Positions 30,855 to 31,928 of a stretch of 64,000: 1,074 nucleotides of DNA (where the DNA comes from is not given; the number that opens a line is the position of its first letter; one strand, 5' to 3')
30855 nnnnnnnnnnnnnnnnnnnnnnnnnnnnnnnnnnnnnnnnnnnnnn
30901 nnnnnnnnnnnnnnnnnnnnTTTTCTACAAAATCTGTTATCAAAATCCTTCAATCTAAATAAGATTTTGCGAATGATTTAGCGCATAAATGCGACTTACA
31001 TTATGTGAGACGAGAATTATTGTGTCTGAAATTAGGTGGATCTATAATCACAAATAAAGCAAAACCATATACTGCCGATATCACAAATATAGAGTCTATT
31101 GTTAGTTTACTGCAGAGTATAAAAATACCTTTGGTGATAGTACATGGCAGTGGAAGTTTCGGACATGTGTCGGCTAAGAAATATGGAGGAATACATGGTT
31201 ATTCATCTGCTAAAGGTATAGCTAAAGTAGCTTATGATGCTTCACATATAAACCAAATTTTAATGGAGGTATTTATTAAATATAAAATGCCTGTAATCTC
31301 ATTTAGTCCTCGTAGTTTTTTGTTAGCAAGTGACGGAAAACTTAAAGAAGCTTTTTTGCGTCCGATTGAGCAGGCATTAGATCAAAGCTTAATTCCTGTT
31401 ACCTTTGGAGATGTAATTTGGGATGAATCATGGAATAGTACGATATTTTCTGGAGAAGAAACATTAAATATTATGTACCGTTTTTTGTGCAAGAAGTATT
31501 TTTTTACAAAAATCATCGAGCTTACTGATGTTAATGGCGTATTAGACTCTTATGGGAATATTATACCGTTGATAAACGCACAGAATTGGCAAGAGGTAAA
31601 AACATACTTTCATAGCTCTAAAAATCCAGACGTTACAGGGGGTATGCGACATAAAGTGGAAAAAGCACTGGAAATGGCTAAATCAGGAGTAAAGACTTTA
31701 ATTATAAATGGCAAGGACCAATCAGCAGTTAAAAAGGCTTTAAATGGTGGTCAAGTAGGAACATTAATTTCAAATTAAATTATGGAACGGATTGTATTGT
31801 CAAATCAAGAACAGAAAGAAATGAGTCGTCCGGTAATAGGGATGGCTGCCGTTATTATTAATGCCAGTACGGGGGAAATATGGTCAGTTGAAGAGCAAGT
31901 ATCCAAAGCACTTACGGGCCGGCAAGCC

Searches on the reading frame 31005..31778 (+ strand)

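Call 80: search_protein_families(library=pfam, proteins=[window:31005-31778:+], max_evalue=0.001)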
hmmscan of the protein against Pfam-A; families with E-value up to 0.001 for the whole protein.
window:31005-31778:+ (257 aa): 1 family
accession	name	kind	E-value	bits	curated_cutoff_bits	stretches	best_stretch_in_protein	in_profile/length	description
PF00696.33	AA_kinase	-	2.9e-26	93.1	24.9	1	8-235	5-234/234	Amino acid kinase family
